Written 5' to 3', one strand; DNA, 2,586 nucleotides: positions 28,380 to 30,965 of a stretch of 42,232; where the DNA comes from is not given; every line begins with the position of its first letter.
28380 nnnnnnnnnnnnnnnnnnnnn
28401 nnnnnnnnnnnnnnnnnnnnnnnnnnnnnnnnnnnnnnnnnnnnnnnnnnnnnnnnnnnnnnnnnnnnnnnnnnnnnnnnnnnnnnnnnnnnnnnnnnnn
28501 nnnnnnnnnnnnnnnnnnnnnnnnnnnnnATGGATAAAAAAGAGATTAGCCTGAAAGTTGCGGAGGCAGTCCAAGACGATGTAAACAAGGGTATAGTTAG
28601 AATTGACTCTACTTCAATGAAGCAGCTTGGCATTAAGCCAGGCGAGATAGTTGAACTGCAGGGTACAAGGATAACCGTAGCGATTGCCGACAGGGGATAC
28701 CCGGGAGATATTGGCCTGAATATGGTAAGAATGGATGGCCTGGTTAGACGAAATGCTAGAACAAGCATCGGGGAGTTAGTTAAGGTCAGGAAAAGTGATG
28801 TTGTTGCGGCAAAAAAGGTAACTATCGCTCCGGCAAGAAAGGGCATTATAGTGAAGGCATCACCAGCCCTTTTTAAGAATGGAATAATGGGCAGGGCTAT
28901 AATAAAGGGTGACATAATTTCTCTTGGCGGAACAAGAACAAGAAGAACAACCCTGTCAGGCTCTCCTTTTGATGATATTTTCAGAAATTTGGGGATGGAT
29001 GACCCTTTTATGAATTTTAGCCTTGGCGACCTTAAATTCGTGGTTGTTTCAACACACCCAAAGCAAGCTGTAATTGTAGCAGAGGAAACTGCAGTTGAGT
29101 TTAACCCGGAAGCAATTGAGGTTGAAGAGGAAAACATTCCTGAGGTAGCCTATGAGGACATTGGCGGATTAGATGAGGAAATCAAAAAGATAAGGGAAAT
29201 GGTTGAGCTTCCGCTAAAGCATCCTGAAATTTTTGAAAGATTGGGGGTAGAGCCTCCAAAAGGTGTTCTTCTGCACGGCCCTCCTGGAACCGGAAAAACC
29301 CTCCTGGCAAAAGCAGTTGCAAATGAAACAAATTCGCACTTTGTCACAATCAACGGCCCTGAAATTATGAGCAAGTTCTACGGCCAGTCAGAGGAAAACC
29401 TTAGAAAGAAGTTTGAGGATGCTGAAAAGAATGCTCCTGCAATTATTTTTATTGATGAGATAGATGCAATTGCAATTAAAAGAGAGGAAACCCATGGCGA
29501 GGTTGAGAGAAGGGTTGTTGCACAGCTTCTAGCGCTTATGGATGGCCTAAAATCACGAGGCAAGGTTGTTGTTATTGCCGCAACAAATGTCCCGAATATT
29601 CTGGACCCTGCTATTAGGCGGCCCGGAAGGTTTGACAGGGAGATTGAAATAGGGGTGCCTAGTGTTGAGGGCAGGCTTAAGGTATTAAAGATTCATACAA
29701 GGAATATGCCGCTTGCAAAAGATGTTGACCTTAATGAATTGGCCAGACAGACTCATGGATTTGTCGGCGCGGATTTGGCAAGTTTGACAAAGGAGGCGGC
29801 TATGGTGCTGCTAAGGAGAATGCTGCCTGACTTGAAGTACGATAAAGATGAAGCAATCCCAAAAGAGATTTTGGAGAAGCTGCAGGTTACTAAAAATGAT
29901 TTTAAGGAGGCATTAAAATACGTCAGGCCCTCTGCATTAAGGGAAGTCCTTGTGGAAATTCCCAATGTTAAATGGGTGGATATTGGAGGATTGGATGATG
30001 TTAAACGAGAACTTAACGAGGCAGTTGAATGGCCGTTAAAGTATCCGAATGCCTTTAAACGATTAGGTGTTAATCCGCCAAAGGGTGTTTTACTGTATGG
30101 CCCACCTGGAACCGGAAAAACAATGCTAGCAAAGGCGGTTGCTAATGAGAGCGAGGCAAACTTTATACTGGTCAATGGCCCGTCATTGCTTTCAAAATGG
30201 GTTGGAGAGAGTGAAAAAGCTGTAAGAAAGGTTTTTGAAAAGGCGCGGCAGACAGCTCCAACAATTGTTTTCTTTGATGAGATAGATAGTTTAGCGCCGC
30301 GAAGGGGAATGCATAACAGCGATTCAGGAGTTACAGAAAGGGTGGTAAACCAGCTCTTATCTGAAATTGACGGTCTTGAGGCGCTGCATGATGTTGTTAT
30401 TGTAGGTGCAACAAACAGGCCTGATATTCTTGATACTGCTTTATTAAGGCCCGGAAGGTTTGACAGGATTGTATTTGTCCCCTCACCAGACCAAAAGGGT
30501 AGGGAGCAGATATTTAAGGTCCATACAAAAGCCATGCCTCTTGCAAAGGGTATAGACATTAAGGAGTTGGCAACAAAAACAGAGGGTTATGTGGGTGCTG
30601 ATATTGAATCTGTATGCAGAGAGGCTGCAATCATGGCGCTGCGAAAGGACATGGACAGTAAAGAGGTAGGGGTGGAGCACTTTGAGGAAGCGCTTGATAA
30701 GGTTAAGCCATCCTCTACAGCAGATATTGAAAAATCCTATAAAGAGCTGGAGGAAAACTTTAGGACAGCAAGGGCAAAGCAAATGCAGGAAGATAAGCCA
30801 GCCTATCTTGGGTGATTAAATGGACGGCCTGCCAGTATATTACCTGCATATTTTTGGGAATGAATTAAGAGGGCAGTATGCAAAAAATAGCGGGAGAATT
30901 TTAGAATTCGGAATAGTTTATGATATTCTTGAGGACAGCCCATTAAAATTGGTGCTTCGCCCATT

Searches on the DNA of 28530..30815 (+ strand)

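Call 21: search_rna_families(source=L001, threshold=gathering)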
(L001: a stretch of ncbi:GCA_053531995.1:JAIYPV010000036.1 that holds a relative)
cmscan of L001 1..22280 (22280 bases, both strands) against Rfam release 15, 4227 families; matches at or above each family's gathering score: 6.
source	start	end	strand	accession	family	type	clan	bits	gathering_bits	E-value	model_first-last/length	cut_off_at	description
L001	20118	21731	+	RF01959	SSU_rRNA_archaea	Gene; rRNA;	CL00111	1366.9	50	0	1-1478/1478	no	Archaeal small subunit ribosomal RNA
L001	22046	22280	+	RF02540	LSU_rRNA_archaea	Gene; rRNA;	CL00112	191.8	50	4.7e-57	1-247/2987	3'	Archaeal large subunit ribosomal RNA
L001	19175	19246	+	RF00005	tRNA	Gene; tRNA;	CL00001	68.7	29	2.5e-13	1-71/71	no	tRNA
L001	19249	19345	+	RF00005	tRNA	Gene; tRNA;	CL00001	62.5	29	1.3e-11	1-71/71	no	tRNA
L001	19082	19156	+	RF00005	tRNA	Gene; tRNA;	CL00001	59.8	29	7.1e-11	1-71/71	no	tRNA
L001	13458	13525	-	RF00005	tRNA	Gene; tRNA;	CL00001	31.6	29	0.0041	1-71/71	no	tRNA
